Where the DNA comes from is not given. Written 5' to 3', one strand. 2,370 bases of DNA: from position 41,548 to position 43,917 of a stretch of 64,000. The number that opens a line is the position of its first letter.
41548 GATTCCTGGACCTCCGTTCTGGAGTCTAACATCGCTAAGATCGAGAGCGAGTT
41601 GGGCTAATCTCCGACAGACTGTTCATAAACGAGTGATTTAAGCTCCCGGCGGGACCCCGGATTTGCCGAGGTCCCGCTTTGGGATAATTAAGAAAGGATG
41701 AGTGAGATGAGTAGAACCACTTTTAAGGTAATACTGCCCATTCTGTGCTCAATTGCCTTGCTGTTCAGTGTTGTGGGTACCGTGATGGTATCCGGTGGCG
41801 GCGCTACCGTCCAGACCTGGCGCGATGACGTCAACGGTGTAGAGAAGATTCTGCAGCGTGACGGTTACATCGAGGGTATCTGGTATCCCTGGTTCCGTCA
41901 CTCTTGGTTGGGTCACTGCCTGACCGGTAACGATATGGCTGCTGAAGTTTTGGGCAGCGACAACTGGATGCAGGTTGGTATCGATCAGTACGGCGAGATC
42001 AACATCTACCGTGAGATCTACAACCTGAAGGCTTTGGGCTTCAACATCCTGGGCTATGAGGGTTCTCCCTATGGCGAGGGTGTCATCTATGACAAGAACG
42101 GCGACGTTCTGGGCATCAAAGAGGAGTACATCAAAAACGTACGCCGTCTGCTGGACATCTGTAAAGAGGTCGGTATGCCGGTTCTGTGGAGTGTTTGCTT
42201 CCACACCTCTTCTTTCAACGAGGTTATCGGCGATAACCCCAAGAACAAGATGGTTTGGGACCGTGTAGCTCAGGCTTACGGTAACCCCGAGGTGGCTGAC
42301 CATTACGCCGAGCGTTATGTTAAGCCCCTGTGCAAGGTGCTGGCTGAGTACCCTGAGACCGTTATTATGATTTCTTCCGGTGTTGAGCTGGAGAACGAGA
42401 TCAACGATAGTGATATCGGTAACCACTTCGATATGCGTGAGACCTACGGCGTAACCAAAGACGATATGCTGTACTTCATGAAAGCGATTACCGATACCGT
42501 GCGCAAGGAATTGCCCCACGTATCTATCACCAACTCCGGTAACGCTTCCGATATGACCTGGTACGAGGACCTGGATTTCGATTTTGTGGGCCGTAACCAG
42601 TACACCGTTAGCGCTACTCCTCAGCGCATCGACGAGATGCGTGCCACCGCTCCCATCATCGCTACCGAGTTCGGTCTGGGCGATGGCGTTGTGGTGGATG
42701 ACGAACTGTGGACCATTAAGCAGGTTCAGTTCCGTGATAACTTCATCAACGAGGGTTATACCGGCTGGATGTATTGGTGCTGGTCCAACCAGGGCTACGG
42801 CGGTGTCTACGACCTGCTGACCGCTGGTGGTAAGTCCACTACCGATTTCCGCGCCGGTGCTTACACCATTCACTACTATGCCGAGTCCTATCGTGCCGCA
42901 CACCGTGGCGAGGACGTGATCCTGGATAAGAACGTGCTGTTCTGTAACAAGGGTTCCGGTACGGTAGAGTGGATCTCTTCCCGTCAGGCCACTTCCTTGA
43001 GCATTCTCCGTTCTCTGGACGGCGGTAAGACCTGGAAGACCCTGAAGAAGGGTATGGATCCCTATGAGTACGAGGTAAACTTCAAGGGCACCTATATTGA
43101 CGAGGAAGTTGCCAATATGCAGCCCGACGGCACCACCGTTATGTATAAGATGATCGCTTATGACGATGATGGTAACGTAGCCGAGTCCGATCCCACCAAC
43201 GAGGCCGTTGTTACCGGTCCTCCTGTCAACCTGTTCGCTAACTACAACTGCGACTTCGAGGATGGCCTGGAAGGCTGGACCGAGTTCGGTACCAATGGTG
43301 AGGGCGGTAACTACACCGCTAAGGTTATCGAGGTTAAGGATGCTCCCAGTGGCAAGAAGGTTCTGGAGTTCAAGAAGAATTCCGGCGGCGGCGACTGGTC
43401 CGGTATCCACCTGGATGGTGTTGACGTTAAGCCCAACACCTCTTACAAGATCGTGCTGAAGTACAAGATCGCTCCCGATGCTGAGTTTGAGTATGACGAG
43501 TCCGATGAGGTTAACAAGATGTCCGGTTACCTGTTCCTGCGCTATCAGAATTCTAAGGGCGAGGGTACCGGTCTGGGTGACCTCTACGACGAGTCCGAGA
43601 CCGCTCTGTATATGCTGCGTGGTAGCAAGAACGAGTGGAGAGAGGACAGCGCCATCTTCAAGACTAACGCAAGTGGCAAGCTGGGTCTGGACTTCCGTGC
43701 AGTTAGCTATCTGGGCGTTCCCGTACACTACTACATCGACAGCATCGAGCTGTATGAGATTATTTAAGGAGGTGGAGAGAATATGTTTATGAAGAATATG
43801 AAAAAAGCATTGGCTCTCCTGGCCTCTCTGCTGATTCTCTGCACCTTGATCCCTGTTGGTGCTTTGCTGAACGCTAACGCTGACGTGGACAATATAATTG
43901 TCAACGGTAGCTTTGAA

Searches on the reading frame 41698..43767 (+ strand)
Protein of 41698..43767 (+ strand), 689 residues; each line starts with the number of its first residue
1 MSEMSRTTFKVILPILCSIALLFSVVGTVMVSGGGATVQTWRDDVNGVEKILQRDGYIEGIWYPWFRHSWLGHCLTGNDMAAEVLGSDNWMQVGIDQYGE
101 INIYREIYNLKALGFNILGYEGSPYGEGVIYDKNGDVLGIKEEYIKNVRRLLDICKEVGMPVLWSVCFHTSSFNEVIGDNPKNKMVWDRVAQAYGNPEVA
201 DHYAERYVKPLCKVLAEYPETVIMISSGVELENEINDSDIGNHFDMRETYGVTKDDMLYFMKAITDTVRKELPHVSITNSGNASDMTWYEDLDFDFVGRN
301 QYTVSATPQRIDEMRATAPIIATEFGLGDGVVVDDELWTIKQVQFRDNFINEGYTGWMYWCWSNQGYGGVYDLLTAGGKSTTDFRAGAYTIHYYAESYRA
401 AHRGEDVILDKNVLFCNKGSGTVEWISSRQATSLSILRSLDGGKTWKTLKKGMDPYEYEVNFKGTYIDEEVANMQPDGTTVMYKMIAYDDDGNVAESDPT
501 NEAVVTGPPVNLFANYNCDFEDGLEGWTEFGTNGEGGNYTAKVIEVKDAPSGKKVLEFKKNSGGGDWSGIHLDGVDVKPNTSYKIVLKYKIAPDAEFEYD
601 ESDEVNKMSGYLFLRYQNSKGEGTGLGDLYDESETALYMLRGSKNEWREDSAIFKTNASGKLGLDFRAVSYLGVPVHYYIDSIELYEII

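Call 17: search_protein_families(library=pfam, proteins=[window:41698-43767:+], max_evalue=0.001)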
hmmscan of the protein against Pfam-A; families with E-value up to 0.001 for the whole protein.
window:41698-43767:+ (689 aa): 0 families

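Call 50: search_solved_structures(query=window:41698-43767:+, max_evalue=0.01)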
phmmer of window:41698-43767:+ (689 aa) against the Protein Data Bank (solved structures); distinct sequences matched with E-value up to 0.01: 1.
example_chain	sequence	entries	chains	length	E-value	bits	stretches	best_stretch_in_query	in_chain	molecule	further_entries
3jxs_A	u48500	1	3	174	0.0094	17.6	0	516-587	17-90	Xylanase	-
